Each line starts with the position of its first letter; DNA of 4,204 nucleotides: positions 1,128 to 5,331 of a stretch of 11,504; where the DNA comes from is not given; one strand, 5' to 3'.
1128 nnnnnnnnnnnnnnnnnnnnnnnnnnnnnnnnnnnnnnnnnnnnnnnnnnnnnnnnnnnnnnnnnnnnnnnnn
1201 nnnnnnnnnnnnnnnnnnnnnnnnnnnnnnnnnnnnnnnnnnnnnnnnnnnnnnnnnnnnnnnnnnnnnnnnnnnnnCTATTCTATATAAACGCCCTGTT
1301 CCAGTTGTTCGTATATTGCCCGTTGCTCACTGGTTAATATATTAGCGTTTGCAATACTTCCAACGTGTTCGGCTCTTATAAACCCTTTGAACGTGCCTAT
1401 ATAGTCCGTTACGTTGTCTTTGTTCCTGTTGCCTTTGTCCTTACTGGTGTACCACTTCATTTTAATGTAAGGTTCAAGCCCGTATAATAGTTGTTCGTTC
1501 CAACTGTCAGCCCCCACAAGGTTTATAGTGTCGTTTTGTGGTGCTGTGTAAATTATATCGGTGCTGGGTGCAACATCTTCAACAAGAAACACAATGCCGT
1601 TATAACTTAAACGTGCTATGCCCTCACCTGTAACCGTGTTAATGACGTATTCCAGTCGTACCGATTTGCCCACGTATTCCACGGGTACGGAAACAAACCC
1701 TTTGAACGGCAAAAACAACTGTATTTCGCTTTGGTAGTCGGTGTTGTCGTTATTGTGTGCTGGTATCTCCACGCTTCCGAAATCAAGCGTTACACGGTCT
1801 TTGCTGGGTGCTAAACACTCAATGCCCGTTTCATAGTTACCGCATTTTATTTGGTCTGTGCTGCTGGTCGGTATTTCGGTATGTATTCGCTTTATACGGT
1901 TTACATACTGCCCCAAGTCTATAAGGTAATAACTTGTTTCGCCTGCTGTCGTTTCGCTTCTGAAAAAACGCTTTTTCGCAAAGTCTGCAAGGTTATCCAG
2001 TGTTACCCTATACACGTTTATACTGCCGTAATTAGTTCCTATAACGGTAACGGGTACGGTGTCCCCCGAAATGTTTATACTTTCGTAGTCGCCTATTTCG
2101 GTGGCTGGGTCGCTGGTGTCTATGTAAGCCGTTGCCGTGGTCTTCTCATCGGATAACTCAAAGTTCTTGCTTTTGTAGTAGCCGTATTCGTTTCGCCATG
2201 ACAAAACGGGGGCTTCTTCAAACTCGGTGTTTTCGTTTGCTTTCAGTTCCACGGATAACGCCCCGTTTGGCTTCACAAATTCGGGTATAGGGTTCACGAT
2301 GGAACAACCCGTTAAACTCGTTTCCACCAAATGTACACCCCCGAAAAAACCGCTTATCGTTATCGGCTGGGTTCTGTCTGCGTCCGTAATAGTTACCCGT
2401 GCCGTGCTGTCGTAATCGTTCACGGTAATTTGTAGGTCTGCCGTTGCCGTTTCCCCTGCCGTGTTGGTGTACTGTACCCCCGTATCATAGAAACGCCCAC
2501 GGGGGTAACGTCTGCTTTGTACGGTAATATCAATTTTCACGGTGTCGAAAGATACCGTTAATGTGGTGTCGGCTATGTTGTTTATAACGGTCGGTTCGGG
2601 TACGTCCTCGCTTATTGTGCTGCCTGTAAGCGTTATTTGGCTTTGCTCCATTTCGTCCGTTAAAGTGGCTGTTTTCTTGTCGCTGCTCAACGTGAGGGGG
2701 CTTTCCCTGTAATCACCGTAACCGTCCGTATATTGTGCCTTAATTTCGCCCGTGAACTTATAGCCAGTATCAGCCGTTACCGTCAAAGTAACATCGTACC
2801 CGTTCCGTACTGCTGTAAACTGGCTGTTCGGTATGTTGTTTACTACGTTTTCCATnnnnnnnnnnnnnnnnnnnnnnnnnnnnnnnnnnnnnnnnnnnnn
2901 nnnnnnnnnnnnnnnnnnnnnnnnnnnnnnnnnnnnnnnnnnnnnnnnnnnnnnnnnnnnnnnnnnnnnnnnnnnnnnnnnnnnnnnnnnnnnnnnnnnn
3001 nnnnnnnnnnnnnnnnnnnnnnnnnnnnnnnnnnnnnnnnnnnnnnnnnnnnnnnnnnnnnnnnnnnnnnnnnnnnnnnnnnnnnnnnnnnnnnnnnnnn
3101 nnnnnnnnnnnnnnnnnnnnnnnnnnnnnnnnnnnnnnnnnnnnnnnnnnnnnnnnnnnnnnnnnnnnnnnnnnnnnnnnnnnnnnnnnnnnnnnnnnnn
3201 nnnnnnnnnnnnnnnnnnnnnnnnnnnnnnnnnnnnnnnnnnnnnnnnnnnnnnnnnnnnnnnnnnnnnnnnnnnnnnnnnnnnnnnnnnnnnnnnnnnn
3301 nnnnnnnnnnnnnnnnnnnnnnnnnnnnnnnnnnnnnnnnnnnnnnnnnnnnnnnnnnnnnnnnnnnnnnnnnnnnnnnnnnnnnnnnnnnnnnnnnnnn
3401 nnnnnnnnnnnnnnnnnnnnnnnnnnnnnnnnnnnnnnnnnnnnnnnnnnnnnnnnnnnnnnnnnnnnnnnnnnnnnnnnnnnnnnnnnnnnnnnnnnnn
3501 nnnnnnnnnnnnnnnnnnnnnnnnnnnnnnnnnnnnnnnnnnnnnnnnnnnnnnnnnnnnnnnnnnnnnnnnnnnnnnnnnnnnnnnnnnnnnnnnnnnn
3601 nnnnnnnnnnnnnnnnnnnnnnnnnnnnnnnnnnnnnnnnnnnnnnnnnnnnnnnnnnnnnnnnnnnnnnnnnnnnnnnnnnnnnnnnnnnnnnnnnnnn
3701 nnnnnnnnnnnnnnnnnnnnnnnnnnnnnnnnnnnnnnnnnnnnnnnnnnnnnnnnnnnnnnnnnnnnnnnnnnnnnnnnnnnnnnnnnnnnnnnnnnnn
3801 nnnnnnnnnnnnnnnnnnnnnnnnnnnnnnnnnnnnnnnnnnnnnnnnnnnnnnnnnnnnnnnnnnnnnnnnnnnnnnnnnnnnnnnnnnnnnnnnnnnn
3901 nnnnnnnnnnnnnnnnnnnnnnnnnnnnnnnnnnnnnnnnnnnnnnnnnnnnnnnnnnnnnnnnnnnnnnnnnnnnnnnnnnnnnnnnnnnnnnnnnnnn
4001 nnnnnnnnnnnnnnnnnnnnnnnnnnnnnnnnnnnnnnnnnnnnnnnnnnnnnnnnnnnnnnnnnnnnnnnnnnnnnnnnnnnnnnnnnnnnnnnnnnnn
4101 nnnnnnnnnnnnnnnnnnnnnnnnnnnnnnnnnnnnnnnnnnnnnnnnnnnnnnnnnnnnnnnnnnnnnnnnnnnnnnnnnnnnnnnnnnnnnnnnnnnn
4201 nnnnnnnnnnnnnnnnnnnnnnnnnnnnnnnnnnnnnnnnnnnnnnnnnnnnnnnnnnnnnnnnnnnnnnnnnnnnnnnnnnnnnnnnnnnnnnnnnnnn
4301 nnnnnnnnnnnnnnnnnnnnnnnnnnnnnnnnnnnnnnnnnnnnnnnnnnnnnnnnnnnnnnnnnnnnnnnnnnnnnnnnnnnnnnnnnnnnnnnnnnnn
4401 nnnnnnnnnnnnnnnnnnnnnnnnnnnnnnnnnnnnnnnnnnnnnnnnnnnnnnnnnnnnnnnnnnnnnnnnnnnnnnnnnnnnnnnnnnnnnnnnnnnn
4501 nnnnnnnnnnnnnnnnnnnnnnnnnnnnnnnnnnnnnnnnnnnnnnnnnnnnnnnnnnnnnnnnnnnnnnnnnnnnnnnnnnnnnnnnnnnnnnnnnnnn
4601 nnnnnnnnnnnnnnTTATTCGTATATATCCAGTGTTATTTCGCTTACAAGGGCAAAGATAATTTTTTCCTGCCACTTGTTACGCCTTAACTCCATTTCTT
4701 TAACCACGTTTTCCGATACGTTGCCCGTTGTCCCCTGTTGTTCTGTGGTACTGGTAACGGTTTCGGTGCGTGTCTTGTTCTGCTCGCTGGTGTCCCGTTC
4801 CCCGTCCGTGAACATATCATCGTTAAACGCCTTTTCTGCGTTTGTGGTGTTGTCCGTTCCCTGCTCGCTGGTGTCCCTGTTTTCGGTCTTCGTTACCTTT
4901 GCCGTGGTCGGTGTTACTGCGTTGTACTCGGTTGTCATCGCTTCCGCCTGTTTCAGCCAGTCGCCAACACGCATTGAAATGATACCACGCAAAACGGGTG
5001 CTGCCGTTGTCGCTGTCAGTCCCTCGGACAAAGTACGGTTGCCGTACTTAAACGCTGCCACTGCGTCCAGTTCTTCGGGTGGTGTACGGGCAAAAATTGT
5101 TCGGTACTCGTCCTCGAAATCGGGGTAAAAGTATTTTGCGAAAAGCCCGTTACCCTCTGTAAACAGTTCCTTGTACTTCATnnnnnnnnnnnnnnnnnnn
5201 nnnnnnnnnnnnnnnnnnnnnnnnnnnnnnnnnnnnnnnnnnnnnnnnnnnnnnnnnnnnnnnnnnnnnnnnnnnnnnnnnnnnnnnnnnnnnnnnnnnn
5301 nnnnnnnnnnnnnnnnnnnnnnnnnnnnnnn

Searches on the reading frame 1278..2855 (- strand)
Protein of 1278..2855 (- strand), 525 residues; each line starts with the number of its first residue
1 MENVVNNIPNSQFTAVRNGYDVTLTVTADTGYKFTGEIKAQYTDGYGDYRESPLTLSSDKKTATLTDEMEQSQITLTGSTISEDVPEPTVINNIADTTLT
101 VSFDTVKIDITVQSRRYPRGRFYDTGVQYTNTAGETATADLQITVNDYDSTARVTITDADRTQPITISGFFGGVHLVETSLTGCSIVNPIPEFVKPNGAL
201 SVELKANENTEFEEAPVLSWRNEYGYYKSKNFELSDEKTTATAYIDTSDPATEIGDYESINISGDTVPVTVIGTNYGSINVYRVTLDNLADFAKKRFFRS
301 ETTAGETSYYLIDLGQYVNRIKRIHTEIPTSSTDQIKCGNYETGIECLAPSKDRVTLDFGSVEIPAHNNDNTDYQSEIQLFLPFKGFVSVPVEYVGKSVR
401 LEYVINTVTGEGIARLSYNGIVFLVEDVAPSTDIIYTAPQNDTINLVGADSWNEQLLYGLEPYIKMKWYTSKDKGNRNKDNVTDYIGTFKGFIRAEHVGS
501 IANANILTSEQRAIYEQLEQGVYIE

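Call 6: search_protein_families(library=pfam, proteins=[window:1278-2855:-], max_evalue=0.01)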
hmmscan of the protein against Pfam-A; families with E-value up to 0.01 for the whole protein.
window:1278-2855:- (525 aa): 0 families

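Call 7: search_protein_families(library=phrogs, proteins=[window:1278-2855:-], max_evalue=0.01)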
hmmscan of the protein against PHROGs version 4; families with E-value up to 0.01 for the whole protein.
window:1278-2855:- (525 aa): 0 families

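Call 39: search_protein_families(library=pfam, proteins=[window:1278-2855:-], max_evalue=5)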
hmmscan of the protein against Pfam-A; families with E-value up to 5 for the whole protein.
window:1278-2855:- (525 aa): 2 families
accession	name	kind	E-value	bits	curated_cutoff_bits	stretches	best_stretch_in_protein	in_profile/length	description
PF18998.6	Flg_new_2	-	0.032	14.7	23.6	1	16-36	20-39/73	Divergent InlB B-repeat domain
PF23927.1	DUF7265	-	0.09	13.4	24.6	1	103-184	14-97/109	Domain of unknown function (DUF7265)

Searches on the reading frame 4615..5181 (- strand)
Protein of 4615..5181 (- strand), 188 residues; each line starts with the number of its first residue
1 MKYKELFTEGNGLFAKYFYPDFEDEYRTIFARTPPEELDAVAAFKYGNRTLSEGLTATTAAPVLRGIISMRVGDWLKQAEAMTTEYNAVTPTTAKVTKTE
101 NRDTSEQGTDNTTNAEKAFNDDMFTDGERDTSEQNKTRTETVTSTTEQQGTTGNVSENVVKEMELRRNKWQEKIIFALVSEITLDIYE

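Call 6: search_protein_families(library=pfam, proteins=[window:4615-5181:-], max_evalue=0.01)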
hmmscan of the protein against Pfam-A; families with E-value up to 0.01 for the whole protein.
window:4615-5181:- (188 aa): 0 families

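Call 7: search_protein_families(library=phrogs, proteins=[window:4615-5181:-], max_evalue=0.01)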
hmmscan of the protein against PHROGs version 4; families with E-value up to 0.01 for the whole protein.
window:4615-5181:- (188 aa): 0 families

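Call 39: search_protein_families(library=pfam, proteins=[window:4615-5181:-], max_evalue=5)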
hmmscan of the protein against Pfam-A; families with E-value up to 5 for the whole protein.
window:4615-5181:- (188 aa): 6 families
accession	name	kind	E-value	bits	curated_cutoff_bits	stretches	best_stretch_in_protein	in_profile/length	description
PF02862.22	DDHD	-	0.019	15.6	28.3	1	32-186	75-231/258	DDHD domain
PF15223.11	EPOP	-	0.071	13.1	25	1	83-150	208-273/414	Elongin BC and Polycomb repressive complex 2-associated protein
PF14181.11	YqfQ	-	0.16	12.6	27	1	99-169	90-153/166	YqfQ-like protein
PF13940.11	Ldr_toxin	-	0.18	12.3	27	1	60-77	15-32/35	Toxin Ldr, type I toxin-antitoxin system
PF22251.1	PFF1_TM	-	0.84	9.5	32.3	1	93-169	136-211/300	Vacuolar membrane protease, transmembrane domain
PF25728.1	US29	-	2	7.8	27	1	75-172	12-99/324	Cytomegalovirus US29 protein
